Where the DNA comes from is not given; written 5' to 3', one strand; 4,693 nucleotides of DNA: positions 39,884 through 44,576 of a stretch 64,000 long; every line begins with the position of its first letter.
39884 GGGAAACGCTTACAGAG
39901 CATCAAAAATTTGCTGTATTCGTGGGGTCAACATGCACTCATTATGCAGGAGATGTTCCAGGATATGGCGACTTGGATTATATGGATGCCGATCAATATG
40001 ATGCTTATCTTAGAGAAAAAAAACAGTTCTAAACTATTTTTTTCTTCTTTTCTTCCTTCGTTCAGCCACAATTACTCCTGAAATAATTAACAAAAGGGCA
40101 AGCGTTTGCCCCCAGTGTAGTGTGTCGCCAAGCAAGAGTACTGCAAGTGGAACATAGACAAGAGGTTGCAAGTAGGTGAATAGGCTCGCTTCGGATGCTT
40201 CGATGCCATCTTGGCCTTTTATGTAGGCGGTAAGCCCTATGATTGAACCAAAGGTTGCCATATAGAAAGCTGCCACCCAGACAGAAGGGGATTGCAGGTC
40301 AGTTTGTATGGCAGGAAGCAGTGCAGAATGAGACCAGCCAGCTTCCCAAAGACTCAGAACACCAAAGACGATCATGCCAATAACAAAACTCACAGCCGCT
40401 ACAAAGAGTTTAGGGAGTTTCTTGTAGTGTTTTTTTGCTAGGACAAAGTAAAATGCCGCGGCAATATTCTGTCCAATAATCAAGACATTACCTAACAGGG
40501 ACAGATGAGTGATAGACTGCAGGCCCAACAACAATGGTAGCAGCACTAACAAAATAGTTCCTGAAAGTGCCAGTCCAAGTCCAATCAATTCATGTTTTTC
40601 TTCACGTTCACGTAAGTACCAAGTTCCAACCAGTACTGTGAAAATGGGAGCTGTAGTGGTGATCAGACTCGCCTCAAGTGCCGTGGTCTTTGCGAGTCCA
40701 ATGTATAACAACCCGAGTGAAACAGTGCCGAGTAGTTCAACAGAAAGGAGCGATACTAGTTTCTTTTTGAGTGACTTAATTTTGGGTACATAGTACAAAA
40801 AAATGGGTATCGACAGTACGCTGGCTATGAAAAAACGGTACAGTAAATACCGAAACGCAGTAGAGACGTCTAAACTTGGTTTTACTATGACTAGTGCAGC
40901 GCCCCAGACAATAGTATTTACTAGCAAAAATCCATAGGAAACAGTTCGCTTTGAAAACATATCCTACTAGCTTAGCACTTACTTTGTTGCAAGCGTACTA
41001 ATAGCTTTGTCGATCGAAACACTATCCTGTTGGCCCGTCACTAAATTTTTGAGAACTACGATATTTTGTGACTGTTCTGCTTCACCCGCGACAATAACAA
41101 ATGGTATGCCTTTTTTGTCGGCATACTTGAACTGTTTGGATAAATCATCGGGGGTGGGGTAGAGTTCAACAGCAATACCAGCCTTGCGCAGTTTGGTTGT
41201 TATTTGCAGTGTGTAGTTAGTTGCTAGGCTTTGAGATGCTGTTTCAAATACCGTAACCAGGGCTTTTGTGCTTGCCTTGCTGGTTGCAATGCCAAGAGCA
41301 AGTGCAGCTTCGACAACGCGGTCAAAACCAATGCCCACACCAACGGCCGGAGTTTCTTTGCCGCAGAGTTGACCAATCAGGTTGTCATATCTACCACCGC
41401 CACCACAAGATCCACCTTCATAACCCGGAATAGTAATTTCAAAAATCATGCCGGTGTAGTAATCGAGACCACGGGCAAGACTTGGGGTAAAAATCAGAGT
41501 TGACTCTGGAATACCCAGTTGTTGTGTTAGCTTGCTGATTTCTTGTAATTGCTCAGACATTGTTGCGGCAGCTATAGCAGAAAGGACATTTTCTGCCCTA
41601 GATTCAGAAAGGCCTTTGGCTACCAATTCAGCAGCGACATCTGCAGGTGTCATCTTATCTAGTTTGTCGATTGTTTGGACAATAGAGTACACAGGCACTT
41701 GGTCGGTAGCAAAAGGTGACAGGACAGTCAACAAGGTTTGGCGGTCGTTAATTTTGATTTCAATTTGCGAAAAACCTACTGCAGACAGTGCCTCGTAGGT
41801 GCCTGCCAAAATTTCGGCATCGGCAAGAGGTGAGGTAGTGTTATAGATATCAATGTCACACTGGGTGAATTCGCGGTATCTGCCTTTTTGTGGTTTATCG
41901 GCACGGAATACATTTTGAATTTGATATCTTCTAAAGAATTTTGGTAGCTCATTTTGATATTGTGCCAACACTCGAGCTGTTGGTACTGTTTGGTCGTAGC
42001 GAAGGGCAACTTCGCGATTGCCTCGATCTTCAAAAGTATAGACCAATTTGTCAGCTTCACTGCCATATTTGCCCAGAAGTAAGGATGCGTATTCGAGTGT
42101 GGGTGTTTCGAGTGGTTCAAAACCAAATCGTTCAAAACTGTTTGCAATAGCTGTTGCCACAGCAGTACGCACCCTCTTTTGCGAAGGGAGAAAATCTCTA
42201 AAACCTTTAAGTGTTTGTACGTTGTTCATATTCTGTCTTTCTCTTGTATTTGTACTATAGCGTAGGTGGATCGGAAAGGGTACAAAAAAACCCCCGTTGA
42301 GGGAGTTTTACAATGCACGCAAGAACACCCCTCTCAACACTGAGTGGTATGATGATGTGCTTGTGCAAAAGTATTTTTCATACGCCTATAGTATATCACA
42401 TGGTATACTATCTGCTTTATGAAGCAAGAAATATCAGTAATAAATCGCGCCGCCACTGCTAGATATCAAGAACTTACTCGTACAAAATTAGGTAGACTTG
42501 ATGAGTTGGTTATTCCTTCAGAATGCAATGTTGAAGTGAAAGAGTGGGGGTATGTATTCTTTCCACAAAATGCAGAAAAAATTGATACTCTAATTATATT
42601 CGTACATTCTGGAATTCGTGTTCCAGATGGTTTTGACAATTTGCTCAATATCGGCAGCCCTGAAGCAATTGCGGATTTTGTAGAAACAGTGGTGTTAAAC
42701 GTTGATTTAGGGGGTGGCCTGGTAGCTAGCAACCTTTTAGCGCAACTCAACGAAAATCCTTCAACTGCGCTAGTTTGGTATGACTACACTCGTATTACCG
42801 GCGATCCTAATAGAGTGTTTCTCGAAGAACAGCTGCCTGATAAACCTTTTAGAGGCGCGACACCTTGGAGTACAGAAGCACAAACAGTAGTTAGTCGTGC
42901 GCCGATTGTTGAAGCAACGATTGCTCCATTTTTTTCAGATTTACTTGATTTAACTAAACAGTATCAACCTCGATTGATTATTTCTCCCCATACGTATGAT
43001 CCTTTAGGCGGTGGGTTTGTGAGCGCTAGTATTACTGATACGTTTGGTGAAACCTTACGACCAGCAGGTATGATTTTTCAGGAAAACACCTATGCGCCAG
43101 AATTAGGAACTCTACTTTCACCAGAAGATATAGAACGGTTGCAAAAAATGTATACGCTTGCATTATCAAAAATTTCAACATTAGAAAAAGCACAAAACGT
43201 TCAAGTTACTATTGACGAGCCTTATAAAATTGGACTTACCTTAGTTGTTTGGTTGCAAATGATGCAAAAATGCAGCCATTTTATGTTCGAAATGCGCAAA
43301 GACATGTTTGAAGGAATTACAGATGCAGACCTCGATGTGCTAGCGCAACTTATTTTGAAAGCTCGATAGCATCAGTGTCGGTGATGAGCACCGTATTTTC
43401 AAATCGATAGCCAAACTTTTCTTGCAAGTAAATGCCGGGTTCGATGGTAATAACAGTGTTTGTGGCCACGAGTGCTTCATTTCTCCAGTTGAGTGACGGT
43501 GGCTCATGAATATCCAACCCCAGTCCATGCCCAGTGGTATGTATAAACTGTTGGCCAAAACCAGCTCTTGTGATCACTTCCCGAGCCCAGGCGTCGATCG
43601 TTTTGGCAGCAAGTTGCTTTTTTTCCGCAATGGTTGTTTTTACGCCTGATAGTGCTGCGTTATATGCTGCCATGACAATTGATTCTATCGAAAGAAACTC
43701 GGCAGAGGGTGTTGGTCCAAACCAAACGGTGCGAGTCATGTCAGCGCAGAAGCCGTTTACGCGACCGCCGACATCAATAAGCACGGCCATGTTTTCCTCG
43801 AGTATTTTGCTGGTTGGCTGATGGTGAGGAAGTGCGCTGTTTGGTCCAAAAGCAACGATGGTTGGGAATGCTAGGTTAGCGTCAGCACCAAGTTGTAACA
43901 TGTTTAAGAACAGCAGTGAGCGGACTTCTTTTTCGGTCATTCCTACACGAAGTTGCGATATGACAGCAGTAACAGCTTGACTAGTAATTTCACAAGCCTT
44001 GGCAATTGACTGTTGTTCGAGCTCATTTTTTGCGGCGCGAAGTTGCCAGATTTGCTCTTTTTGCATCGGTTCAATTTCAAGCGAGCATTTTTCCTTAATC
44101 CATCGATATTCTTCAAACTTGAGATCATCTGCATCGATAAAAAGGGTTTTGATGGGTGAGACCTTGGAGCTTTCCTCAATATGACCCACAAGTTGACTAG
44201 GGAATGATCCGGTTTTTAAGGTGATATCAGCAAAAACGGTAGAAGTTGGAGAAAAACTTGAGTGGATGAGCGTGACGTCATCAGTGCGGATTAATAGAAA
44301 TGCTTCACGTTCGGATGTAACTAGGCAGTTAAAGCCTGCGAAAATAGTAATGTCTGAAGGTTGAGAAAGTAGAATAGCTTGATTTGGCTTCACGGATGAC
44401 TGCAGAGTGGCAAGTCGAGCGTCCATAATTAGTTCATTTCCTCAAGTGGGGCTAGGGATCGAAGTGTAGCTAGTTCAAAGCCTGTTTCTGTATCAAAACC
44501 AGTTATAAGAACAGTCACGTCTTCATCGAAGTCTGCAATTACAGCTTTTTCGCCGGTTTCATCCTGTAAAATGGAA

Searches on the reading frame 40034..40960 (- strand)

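Call 99: search_protein_families(library=pfam, proteins=[window:40034-40960:-], max_evalue=0.0001)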
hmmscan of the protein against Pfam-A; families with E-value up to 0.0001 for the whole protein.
window:40034-40960:- (308 aa): 1 family
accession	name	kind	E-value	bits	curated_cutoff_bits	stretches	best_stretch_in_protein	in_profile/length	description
PF00892.27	EamA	-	1.3e-38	132.8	28.2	2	156-298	2-132/135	EamA-like transporter family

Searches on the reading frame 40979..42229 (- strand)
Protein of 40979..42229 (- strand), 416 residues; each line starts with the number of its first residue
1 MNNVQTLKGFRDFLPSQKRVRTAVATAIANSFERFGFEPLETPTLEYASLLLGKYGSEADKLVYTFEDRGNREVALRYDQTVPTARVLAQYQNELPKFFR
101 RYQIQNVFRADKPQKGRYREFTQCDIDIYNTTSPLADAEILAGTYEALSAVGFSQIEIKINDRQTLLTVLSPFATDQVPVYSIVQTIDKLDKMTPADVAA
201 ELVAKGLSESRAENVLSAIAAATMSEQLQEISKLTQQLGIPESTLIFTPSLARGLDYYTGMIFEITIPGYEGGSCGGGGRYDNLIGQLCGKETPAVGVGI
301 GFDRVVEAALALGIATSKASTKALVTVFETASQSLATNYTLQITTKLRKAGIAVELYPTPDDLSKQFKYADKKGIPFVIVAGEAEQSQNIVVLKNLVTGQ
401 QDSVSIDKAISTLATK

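Call 78: search_protein_families(library=pfam, proteins=[window:40979-42229:-], max_evalue=0.00001)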
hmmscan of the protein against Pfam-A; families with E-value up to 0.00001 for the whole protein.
window:40979-42229:- (416 aa): 4 families
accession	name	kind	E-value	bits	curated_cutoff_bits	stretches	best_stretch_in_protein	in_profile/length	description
PF13393.11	tRNA-synt_His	-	5.3e-42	144.6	25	1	9-304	1-307/308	Histidyl-tRNA synthetase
PF03129.25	HGTP_anticodon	-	1.9e-16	60.4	21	1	336-414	14-92/94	Anticodon binding domain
PF00587.30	tRNA-synt_2b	-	2e-07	31.7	29.3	1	64-162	1-106/179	tRNA synthetase class II core domain (G, H, P, S and T)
PF00152.25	tRNA-synt_2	-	1.9e-06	27.6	25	0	19-129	23-122/308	tRNA synthetases class II (D, K and N)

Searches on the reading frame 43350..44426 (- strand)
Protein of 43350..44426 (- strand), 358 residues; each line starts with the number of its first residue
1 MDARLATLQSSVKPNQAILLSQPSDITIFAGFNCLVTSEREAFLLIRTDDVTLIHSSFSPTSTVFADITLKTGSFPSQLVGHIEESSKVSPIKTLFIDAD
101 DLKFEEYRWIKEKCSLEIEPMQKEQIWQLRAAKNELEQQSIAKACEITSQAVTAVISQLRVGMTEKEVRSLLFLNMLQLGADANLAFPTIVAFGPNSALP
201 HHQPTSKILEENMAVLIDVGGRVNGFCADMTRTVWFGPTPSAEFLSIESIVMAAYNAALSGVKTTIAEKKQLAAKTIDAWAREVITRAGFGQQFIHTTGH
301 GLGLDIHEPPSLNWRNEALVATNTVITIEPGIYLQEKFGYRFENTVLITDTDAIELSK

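Call 78: search_protein_families(library=pfam, proteins=[window:43350-44426:-], max_evalue=0.00001)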
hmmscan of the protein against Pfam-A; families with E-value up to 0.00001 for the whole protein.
window:43350-44426:- (358 aa): 1 family
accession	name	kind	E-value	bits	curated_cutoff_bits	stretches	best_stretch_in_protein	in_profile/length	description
PF00557.29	Peptidase_M24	-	1.3e-56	192.1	23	1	140-350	2-208/208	Metallopeptidase family M24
